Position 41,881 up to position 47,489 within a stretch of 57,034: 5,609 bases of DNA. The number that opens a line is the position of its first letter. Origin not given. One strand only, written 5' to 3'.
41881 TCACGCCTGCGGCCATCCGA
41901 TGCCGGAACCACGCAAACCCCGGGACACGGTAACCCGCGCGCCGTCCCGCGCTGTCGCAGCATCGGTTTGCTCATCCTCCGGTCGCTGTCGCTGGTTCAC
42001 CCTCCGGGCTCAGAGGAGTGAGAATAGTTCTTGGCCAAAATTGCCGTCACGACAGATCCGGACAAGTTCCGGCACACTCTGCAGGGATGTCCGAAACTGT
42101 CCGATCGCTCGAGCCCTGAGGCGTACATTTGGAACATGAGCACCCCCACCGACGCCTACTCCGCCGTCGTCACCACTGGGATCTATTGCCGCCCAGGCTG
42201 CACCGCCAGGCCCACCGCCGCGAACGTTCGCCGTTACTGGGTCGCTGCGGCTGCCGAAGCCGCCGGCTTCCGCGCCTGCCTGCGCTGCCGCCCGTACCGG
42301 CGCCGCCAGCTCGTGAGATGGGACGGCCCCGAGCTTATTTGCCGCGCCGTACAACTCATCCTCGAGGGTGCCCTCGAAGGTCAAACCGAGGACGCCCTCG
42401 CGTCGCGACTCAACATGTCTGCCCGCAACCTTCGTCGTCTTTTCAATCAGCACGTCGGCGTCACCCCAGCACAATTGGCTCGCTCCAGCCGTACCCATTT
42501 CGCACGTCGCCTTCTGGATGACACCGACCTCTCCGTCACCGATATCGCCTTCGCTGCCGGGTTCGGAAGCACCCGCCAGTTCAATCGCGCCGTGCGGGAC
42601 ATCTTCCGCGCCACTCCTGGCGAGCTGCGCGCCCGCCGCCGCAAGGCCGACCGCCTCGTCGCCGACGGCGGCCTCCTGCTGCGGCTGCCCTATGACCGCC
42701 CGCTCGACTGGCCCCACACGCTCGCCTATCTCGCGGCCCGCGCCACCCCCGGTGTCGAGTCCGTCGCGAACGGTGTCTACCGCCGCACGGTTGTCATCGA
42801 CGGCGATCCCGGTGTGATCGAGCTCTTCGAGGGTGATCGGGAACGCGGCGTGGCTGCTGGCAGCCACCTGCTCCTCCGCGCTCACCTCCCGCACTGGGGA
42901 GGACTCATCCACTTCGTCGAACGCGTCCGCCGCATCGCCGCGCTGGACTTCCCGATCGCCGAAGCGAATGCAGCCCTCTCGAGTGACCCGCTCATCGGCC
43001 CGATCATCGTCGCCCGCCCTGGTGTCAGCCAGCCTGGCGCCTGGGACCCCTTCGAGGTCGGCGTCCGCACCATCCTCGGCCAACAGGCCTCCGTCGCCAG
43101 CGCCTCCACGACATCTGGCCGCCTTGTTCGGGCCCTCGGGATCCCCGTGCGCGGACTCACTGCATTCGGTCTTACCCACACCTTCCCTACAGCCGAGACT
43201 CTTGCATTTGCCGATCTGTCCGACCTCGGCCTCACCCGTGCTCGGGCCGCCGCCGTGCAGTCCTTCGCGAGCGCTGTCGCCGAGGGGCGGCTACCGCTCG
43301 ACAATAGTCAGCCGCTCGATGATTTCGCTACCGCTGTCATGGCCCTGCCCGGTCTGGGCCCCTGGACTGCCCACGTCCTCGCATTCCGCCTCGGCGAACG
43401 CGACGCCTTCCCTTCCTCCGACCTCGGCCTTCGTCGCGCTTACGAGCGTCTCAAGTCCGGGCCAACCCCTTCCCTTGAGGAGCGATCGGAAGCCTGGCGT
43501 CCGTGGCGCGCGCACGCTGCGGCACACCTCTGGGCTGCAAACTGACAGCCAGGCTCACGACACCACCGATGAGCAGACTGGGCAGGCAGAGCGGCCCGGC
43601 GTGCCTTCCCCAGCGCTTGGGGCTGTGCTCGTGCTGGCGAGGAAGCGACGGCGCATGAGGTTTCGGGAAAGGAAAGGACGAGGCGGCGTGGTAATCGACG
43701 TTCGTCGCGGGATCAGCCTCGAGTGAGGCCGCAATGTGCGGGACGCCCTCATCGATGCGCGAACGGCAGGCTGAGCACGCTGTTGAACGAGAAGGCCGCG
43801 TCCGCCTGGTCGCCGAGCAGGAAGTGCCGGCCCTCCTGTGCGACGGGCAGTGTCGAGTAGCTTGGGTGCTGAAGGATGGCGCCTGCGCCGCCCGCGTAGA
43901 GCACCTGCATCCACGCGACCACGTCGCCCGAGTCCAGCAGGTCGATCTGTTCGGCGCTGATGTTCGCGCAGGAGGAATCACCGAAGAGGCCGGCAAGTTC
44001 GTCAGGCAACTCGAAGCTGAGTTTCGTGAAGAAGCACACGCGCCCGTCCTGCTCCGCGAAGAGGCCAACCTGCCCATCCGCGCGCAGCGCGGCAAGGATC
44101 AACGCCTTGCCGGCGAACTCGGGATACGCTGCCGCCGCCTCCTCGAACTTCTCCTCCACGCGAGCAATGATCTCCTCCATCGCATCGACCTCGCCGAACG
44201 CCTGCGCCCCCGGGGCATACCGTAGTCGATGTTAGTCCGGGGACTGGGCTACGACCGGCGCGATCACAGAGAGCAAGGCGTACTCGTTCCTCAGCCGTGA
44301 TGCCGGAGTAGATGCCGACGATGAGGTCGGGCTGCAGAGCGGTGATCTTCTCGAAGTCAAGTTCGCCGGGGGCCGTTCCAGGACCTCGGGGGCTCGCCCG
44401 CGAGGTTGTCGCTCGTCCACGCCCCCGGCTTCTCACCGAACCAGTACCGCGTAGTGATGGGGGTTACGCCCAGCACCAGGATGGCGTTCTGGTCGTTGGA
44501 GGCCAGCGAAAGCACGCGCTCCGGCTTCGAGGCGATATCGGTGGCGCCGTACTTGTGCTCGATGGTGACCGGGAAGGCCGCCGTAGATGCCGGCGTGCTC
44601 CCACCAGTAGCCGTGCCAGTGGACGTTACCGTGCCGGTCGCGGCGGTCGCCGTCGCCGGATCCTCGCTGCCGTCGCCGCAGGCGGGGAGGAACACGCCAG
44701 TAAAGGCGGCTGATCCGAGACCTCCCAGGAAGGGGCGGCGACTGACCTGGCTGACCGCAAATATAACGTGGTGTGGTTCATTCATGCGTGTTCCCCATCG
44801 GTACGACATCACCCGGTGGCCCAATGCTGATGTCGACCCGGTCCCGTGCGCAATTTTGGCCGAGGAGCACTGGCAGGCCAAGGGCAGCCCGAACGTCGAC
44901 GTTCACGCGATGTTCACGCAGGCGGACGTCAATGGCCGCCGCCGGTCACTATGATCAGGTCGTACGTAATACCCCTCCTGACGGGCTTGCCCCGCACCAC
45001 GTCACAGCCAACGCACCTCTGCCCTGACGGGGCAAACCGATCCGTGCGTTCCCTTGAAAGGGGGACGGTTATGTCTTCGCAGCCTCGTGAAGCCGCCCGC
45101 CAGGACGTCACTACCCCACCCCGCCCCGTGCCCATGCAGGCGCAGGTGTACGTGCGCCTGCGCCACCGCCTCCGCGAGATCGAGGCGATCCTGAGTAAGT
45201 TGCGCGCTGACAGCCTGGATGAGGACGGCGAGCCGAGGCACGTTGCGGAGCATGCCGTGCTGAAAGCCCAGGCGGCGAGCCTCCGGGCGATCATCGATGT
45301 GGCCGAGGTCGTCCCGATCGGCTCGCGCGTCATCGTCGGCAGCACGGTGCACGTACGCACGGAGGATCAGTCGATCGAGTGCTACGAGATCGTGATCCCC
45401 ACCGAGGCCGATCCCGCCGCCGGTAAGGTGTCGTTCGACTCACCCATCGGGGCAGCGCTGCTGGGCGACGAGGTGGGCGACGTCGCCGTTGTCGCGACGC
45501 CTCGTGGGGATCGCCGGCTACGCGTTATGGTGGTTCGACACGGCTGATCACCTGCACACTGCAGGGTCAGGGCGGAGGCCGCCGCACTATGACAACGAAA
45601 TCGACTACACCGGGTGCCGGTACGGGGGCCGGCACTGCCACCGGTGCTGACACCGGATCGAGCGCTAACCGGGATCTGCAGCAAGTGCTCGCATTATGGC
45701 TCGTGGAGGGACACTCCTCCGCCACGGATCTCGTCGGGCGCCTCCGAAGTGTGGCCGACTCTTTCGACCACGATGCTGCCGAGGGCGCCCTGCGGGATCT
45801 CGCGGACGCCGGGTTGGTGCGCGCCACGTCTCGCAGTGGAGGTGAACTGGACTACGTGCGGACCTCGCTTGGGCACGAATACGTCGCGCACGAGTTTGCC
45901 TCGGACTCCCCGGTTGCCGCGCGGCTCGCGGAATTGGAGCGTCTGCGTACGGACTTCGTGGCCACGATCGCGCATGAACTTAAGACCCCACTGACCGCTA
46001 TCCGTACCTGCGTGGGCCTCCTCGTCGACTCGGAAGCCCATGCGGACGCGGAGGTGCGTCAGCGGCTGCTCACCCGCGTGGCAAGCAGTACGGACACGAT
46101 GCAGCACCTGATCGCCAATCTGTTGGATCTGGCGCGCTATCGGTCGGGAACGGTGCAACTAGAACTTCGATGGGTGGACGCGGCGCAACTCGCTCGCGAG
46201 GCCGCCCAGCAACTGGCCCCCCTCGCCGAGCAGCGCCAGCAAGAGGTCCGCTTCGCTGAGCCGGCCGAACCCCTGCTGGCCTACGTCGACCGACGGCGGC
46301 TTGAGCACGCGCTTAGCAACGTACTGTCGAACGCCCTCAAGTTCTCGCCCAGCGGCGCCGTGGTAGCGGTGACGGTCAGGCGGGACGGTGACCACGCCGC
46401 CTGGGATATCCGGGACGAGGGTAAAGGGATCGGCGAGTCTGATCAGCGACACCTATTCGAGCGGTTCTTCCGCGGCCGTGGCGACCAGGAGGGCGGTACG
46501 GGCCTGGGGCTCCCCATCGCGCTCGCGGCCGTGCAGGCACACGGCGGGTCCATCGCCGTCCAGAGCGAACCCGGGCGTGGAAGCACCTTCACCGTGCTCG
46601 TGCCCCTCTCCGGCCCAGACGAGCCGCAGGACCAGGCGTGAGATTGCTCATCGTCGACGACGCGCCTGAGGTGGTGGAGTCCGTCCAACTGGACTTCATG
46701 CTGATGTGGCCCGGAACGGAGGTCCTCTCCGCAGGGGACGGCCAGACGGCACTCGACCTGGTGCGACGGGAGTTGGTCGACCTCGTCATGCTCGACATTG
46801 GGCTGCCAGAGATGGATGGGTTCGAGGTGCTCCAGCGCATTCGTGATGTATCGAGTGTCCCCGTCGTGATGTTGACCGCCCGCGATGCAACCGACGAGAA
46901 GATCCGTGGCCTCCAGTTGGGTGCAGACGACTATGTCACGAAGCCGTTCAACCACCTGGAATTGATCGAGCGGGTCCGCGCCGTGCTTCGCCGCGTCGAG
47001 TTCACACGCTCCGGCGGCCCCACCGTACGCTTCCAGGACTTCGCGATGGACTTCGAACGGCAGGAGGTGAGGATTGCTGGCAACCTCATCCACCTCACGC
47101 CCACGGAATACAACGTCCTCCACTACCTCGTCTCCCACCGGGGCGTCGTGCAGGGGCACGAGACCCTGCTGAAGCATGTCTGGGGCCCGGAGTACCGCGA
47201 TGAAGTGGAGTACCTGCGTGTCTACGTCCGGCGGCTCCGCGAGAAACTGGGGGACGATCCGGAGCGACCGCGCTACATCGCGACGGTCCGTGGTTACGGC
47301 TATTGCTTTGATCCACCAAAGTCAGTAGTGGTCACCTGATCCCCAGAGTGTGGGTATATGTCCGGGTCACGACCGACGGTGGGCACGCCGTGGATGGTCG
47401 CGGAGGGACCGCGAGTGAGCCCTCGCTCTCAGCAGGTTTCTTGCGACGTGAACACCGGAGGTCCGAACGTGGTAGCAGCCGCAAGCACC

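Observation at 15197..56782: About 41.5 kb of accessory DNA lies between an orphan 3' tail and the working 3' end of the class II ribonucleotide reductase gene (39-bp att-like direct repeat)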

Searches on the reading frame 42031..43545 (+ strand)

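Call 18: search_protein_families(library=pfam, proteins=[window:42031-43545:+], max_evalue=0.01)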
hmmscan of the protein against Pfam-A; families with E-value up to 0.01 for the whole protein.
window:42031-43545:+ (504 aa): 5 families
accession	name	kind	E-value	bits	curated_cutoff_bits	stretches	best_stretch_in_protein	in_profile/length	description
PF12833.13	HTH_18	-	9.5e-24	83.9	33.6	1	123-202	1-80/80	Helix-turn-helix domain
PF06029.17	AlkA_N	-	4.7e-23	82.1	26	1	217-339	2-118/118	AlkA N-terminal domain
PF02805.21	Ada_Zn_binding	-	3.7e-16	59.3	23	1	42-88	17-64/65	Metal binding domain of Ada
PF00165.29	HTH_AraC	-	7.1e-10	39.2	26.6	1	163-193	2-34/42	Bacterial regulatory helix-turn-helix proteins, AraC family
PF00730.31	HhH-GPD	-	1.3e-09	38.8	26.2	1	345-492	1-106/108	HhH-GPD superfamily base excision DNA repair protein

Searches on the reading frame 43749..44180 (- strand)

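Call 19: search_protein_families(library=pfam, proteins=[window:43749-44180:-], max_evalue=0.01)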
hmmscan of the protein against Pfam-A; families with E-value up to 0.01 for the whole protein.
window:43749-44180:- (143 aa): 1 family
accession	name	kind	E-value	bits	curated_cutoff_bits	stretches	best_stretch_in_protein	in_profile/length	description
PF01497.23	Peripla_BP_2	-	0.00019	21.3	27.5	1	1-125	112-234/235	Periplasmic binding protein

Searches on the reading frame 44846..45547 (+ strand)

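Call 19: search_protein_families(library=pfam, proteins=[window:44846-45547:+], max_evalue=0.01)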
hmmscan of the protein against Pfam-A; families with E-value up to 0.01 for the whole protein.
window:44846-45547:+ (233 aa): 1 family
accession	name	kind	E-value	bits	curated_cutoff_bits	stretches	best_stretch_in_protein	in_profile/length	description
PF01272.25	GreA_GreB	-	1.7e-20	73.2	26.9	1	160-230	4-75/77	Transcription elongation factor, GreA/GreB, C-term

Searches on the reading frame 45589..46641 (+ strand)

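Call 19: search_protein_families(library=pfam, proteins=[window:45589-46641:+], max_evalue=0.01)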
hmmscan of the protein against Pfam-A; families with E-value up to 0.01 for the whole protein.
window:45589-46641:+ (350 aa): 2 families
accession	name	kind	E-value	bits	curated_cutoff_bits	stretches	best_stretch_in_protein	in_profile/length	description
PF02518.31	HATPase_c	-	6.7e-29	101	26.4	1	234-341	2-110/111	Histidine kinase-, DNA gyrase B-, and HSP90-like ATPase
PF00512.31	HisKA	-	6.5e-17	61.8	26.9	1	120-187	2-66/66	His Kinase A (phospho-acceptor) domain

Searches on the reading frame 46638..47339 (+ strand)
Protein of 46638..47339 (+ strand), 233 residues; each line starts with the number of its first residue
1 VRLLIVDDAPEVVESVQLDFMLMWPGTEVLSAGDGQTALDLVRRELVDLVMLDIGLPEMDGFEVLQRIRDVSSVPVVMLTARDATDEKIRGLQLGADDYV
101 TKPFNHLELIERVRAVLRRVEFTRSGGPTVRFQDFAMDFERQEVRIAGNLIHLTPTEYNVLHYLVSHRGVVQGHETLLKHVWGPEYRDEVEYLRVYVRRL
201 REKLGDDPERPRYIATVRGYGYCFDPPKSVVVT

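Call 19: search_protein_families(library=pfam, proteins=[window:46638-47339:+], max_evalue=0.01)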
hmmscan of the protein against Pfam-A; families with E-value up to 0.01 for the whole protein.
window:46638-47339:+ (233 aa): 2 families
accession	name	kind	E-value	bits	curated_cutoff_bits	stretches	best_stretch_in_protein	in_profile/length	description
PF00072.30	Response_reg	-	9.2e-27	93.9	30.2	1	4-114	2-111/111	Response regulator receiver domain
PF00486.34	Trans_reg_C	-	3.9e-25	88.2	26.2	1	149-224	2-77/77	Transcriptional regulatory protein, C terminal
